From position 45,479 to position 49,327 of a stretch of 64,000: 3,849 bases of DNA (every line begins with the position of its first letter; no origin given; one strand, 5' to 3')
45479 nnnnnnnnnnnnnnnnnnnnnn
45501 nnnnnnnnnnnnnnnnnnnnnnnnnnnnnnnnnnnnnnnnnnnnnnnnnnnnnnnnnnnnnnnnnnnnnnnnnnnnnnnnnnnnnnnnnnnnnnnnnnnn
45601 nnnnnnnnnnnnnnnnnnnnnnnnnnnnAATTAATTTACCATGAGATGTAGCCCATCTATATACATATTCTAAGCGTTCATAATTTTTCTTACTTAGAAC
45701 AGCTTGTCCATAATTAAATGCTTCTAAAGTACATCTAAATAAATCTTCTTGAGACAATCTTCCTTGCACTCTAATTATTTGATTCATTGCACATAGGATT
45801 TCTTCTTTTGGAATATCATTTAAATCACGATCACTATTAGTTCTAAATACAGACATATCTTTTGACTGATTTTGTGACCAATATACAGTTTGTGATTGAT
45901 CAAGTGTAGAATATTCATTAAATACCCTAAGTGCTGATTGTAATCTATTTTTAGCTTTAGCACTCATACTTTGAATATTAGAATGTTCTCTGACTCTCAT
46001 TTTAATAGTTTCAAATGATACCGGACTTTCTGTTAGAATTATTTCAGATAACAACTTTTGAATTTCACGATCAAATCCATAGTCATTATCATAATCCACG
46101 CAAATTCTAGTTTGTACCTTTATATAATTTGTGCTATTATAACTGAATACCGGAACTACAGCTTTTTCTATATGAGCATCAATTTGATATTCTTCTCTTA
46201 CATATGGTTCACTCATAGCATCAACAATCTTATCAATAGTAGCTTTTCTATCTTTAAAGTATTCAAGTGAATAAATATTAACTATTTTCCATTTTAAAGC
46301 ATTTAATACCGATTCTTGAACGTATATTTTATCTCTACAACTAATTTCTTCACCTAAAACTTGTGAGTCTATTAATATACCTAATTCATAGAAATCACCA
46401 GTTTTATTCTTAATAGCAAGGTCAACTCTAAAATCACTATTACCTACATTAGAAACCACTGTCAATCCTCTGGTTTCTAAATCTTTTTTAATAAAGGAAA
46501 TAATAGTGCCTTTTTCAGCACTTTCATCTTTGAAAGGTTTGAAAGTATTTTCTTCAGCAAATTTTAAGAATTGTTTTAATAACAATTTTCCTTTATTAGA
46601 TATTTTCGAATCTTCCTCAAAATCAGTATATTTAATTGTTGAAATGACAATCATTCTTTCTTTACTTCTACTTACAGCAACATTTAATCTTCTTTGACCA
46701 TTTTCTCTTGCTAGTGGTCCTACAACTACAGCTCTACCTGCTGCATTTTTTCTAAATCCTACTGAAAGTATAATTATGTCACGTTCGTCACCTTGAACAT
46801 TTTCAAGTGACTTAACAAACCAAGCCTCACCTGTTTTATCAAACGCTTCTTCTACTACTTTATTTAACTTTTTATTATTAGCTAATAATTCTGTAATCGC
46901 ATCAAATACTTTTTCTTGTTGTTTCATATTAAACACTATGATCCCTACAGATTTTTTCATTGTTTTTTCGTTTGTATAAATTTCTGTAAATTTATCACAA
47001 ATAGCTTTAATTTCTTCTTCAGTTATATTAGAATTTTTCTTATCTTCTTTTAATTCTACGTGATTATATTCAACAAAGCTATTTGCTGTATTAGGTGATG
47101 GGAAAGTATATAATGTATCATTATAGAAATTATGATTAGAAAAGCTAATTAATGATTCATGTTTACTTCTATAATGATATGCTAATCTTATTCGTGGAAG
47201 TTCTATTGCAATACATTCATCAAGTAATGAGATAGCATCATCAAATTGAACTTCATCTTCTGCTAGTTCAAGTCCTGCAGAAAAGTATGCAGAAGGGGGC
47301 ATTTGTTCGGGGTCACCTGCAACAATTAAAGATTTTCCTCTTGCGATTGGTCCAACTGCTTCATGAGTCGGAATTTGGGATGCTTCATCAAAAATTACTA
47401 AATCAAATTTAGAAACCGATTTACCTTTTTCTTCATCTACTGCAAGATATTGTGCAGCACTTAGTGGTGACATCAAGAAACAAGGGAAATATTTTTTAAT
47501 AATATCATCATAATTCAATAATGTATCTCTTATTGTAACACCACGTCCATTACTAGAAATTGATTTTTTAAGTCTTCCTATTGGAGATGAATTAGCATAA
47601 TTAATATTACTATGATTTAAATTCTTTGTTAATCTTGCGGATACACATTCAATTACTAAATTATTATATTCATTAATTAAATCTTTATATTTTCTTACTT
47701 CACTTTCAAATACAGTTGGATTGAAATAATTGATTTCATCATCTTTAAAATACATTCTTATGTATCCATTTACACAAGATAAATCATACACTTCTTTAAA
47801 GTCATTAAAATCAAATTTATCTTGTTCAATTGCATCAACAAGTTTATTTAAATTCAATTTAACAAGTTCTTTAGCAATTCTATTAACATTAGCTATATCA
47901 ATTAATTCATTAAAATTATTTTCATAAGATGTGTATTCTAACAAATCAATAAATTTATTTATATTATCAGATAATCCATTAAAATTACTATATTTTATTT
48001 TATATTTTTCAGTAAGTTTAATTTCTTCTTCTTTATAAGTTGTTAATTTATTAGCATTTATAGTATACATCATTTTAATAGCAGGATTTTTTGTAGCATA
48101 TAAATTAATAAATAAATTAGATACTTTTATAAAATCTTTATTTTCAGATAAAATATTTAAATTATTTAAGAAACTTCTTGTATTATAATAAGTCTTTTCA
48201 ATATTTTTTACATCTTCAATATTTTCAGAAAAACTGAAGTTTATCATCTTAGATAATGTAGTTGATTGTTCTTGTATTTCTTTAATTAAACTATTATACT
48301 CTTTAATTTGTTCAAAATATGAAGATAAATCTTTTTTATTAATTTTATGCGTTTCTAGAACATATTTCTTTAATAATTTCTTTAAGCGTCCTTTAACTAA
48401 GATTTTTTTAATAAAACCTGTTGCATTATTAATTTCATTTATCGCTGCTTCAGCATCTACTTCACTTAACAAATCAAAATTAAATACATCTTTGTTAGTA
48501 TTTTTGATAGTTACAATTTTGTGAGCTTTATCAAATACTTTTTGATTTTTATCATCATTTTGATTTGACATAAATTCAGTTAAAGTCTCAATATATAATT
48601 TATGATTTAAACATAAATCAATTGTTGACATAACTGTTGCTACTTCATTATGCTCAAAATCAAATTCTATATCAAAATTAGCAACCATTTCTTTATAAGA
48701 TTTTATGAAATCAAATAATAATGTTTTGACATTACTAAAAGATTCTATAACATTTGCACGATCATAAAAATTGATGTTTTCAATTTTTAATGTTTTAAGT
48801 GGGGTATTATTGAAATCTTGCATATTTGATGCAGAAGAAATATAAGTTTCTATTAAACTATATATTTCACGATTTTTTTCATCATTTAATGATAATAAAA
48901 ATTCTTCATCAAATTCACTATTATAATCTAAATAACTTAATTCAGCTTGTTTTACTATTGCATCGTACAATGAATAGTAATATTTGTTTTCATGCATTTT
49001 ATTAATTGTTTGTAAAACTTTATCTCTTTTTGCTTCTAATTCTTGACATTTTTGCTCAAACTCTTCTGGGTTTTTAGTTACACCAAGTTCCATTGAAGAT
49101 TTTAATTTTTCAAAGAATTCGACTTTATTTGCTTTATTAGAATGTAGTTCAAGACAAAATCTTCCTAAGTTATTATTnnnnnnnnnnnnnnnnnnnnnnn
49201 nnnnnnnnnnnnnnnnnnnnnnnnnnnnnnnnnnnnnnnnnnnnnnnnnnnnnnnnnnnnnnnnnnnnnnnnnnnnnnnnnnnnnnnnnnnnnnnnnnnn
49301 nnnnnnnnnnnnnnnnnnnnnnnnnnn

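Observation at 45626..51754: Giant transglutaminase-like/DUF4011/SF1-helicase/REase-like/DUF3320 protein bracketed by CRISPR repeats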

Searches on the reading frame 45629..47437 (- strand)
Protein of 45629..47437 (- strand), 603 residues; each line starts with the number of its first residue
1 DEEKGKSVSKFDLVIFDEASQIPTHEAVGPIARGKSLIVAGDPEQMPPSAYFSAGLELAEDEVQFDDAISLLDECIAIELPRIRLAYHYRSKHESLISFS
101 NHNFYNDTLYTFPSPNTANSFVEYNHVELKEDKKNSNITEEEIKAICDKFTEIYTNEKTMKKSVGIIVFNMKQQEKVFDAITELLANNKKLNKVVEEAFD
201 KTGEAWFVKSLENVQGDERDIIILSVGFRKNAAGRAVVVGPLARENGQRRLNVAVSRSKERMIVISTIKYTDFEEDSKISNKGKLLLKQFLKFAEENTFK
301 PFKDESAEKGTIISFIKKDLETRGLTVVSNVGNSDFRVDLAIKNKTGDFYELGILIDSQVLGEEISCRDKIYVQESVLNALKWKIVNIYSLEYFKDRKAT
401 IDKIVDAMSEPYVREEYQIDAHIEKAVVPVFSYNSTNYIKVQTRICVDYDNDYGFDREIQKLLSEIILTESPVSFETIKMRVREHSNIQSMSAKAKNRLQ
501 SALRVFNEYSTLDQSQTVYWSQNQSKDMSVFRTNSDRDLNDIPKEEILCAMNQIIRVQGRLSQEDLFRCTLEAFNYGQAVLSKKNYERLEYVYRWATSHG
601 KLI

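Call 72: predict_structure(alignment_id=A3)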
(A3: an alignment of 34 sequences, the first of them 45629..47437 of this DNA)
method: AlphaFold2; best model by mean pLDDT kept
length: 603 residues; sequences in the alignment: 34
mean_pLDDT: 84.4   pTM: 0.60
mean pLDDT of the five models: 84.4, 81.0, 79.5, 78.7, 76.2
residues with pLDDT >= 90: 262; 70-90: 272; 50-70: 48; < 50: 21
segments of 3 or more residues with pLDDT < 50: 1-6, 52-65
pLDDT, mean of each block of 10 residues (from residue 1): 48 88 87 87 79 42 58 86 69 76 81 73 89 86 96 94 93 94 96 94 92 83 92 87 86 85 92 91 92 78 58 91 91 83 85 85 75 81 87 92 92 69 54 87 90 91 94 93 90 91 90 91 87 86 94 88 90 82 91 94 80
secondary structure, 60 per line:
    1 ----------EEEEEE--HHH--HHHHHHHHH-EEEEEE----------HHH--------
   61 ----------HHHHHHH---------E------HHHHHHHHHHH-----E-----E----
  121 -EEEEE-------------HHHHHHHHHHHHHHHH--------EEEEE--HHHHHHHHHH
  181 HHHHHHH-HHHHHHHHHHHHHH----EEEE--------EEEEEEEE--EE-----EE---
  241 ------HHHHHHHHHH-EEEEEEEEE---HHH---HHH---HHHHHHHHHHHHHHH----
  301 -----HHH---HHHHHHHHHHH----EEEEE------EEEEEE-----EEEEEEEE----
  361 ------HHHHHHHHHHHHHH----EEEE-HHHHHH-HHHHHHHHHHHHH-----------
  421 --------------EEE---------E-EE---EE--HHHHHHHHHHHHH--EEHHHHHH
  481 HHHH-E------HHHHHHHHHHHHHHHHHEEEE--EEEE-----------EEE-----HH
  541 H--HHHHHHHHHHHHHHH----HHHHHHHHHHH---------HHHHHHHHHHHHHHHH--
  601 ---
elements in order: E11-16 H24-32 E34-39 H71-77 H94-104 E122-126 H140-155 E164-168 H171-187 H189-202 E207-210 E219-226 H247-256 E258-266 H282-296 H312-322 E327-331 E338-343 E349-356 H367-380 E385-388 H390-395 H397-409 E435-437 H458-470 H475-484 H493-509 E510-513 E516-519 E531-533 H544-558 H563-573 H583-598

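Call 74: fold_search(model_id=the predicted structure, library=pdb)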
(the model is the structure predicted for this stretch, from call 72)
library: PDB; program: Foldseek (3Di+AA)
matches with E <= 10: 1402; with E <= 0.001: 37
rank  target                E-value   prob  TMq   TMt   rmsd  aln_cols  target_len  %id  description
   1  4b3g_B                2.2e-10  1.00  0.33  0.32   5.6       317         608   21  crystal structure of Ighmbp2 helicase in complex with RNA (released 2012-09-26)
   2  5ean_A                3.3e-10  1.00  0.32  0.19   6.3       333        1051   20  Crystal structure of Dna2 in complex with a 5' overhang DNA (released 2015-11-18)
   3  2gjk                  9.3e-10  1.00  0.35  0.35   5.1       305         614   20  Structural and functional insights into the human Upf1 helicase core (released 2007-01-09)
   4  2gk6_A                1.2e-09  1.00  0.34  0.34   5.4       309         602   20  Structural and Functional insights into the human Upf1 helicase core (released 2007-01-09)
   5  2xzp                  2.0e-09  1.00  0.35  0.34   5.3       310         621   20  Upf1 helicase (released 2011-03-30)
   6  5mzn                  2.0e-09  1.00  0.32  0.29   6.1       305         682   21  Helicase Sen1 (released 2017-04-19)
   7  2wjv_A                2.1e-09  1.00  0.34  0.27   5.3       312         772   20  Crystal structure of the complex between human nonsense mediated decay factors UPF1 and UPF2 (released 2009-07-07)
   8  2xzo_A                3.2e-09  1.00  0.33  0.33   5.4       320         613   21  Upf1 helicase - RNA complex (released 2011-03-30)
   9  5eax_A                3.5e-09  1.00  0.32  0.19   6.2       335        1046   18  Crystal structure of Dna2 in complex with an ssDNA (released 2015-11-18)
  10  6ff7_U                6.3e-09  1.00  0.33  0.16   4.9       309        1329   19  human Bact spliceosome core structure (released 2019-03-13)
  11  8ch6_y                7.5e-09  1.00  0.31  0.15   7.0       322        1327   19  Structure of a late-stage activated spliceosome (BAqr) arrested with a dominant-negative Aquarius mutant (state B comp (released 2023-05-10)
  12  5z56_Q                8.0e-09  1.00  0.33  0.16   4.9       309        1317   19  cryo-EM structure of a human activated spliceosome (mature Bact) at 5.1 angstrom. (released 2018-09-19)
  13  4pj3                  8.5e-09  1.00  0.33  0.16   4.9       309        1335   19  Structural insight into the function and evolution of the spliceosomal helicase Aquarius, Structure of Aquarius in compl (released 2015-01-21)
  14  4b3f                  9.5e-09  1.00  0.30  0.29   5.1       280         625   22  crystal structure of Ighmbp2 helicase (released 2012-09-26)
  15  5xjc_Q                9.5e-09  1.00  0.33  0.16   4.9       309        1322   19  Cryo-EM structure of the human spliceosome just prior to exon ligation at 3.6 angstrom (released 2017-07-05)
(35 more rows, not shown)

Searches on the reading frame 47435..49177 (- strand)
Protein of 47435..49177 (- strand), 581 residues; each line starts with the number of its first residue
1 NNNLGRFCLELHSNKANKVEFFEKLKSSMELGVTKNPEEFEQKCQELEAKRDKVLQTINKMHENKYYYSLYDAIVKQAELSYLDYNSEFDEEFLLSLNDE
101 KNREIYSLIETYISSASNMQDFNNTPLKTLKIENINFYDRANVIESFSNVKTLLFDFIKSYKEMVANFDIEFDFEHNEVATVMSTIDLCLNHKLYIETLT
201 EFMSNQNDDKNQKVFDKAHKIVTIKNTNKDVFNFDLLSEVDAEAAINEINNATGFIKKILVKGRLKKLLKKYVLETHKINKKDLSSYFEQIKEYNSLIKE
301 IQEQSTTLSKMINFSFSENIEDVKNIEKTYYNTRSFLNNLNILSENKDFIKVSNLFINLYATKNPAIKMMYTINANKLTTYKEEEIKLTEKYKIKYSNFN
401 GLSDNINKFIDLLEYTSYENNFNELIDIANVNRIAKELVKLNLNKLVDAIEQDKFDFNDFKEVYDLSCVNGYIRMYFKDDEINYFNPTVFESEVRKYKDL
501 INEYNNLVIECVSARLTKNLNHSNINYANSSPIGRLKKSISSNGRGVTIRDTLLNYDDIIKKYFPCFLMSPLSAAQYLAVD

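Call 88: search_protein_families(library=pfam, proteins=[window:47435-49177:-], max_evalue=1)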
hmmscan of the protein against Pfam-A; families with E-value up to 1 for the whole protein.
window:47435-49177:- (581 aa): 1 family
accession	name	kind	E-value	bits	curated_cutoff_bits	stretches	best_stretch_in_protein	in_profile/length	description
PF11068.13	YlqD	-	0.25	12.1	27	0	256-344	4-93/131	YlqD protein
